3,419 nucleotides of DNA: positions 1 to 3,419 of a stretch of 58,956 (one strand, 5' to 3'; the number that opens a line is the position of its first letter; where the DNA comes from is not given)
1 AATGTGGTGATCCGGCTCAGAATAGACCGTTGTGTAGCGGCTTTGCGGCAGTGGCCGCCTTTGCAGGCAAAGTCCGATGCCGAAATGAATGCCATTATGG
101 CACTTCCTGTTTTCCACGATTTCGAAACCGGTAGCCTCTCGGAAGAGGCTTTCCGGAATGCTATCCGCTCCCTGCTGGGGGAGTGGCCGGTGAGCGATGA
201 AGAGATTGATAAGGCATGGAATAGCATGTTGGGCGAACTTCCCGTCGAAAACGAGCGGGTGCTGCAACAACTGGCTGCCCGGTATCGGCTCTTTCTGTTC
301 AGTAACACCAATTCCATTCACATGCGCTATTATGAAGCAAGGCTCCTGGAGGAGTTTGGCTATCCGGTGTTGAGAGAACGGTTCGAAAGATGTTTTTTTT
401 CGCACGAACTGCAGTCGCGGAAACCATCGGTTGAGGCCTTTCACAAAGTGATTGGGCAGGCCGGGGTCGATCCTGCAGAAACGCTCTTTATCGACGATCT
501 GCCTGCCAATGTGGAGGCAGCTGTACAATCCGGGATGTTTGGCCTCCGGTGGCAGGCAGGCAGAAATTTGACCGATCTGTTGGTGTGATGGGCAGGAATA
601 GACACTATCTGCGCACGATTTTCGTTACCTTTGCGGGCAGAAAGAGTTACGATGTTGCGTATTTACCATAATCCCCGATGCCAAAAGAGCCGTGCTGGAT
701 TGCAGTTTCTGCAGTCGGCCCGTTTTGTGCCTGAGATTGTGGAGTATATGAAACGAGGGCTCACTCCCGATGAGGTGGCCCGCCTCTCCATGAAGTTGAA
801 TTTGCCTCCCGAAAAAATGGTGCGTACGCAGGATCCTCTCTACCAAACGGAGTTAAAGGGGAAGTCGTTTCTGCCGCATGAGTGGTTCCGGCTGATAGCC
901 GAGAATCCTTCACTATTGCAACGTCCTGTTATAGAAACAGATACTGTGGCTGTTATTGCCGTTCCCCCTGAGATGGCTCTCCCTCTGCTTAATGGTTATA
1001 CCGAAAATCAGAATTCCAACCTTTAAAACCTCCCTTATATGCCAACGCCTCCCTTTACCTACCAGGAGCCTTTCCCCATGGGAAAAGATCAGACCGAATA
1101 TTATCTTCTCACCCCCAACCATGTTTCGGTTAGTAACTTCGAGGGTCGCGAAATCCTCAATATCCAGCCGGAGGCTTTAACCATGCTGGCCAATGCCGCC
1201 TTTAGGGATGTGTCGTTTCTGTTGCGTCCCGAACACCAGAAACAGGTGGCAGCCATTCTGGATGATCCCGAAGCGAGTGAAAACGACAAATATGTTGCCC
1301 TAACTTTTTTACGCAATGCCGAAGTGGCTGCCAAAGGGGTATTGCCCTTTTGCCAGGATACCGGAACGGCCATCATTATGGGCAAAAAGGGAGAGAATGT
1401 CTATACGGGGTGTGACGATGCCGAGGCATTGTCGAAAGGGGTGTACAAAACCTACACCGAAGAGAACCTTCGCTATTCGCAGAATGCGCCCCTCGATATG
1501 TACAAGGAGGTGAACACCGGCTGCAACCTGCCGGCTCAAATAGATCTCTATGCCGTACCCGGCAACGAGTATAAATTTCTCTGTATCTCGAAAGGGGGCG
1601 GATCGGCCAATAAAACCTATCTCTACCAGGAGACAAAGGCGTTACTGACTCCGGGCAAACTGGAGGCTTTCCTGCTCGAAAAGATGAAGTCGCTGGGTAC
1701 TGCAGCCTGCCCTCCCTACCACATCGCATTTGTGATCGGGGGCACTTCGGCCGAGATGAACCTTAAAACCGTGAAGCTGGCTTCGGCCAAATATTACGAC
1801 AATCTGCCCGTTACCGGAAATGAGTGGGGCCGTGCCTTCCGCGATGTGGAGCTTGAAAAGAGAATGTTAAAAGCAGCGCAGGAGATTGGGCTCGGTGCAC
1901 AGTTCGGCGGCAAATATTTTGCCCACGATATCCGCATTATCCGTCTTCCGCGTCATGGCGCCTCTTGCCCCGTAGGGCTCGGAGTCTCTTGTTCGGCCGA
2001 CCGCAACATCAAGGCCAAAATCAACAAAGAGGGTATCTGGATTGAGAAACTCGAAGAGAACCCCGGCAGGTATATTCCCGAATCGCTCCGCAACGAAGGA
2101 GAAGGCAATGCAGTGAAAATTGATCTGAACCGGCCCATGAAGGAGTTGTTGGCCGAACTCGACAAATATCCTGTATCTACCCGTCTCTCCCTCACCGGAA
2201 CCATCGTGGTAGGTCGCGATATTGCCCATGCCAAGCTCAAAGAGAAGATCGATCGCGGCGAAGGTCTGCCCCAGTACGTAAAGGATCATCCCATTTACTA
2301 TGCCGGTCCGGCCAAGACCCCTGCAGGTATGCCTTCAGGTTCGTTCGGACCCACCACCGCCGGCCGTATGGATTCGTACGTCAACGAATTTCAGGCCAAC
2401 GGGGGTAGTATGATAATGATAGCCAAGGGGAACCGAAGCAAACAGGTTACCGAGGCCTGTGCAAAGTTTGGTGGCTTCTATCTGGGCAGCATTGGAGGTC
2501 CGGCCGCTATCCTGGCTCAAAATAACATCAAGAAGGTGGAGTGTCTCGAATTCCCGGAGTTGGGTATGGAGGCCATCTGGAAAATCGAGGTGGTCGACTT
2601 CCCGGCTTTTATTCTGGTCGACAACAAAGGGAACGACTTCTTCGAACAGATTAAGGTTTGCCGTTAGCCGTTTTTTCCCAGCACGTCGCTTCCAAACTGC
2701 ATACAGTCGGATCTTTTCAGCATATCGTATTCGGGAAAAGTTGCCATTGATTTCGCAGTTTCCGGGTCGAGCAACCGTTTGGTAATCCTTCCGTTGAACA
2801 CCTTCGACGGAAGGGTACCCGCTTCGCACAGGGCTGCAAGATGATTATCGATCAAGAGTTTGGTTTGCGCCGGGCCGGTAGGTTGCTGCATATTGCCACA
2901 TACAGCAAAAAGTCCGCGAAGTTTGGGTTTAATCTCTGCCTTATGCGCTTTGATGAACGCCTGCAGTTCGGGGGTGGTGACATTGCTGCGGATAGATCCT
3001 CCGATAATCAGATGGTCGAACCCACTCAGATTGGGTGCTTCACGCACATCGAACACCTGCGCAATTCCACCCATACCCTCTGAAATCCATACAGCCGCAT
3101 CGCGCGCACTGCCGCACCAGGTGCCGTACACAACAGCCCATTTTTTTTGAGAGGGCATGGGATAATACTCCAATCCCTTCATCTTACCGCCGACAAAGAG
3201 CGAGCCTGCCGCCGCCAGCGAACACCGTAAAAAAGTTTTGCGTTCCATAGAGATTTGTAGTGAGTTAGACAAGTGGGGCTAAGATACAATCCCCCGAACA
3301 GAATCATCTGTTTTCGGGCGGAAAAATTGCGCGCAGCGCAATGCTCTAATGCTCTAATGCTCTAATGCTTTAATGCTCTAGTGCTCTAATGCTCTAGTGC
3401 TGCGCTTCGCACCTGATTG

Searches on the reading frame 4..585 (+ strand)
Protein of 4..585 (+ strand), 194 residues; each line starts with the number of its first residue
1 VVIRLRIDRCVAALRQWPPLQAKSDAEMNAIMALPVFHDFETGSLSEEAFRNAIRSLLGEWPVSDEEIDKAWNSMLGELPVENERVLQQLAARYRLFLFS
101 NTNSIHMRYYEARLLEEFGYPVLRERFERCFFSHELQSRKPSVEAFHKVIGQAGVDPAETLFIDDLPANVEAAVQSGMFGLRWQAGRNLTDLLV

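Call 20: search_protein_families(library=pfam, proteins=[window:4-585:+])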
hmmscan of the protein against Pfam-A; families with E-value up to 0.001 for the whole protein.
window:4-585:+ (194 aa): 2 families
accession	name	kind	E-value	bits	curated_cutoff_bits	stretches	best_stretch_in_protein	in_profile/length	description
PF00702.32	Hydrolase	-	1.1e-08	36.1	26.4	1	85-177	105-191/191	haloacid dehalogenase-like hydrolase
PF13419.12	HAD_2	-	3.2e-05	24.6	23.8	1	85-178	86-173/178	Haloacid dehalogenase-like hydrolase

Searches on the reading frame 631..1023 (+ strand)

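Call 20: search_protein_families(library=pfam, proteins=[window:631-1023:+])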
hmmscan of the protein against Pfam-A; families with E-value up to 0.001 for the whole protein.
window:631-1023:+ (131 aa): 1 family
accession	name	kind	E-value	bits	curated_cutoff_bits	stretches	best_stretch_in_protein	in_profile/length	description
PF03960.21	ArsC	-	1.5e-08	35.3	24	1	12-114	1-74/79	ArsC family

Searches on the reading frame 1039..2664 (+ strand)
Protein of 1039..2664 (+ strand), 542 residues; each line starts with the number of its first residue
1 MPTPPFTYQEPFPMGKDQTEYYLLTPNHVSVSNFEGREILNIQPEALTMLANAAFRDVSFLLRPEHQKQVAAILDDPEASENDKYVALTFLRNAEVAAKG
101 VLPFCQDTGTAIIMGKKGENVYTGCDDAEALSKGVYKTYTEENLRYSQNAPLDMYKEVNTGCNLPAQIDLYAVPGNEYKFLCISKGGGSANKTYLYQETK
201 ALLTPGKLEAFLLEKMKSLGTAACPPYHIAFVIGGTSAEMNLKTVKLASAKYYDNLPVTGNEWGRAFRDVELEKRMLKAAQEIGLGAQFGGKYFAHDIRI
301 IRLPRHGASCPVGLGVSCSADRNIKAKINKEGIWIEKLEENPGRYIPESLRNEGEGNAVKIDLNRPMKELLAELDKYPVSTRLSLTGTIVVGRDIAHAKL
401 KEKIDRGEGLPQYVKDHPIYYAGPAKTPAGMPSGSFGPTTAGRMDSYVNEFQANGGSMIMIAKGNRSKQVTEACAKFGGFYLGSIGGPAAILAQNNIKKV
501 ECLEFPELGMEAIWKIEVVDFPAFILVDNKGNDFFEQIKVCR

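Call 20: search_protein_families(library=pfam, proteins=[window:1039-2664:+])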
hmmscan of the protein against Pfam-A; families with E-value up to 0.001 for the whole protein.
window:1039-2664:+ (542 aa): 2 families
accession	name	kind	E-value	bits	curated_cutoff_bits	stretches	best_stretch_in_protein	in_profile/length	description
PF05683.17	Fumerase_C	-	3.4e-86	288.3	22.2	1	332-537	1-204/205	Fumarase C-terminus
PF05681.19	Fumerase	-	2.1e-79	267.1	25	1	51-326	4-269/270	Fumarate hydratase (Fumerase)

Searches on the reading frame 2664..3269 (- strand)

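Call 15: search_protein_families(library=pfam, proteins=[window:2664-3269:-])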
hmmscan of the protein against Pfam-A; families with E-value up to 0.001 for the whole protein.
window:2664-3269:- (201 aa): 1 family
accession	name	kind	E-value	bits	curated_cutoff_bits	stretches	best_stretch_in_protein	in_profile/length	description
PF12724.12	Flavodoxin_5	-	2.8e-12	47.6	27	1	46-138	2-98/145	Flavodoxin domain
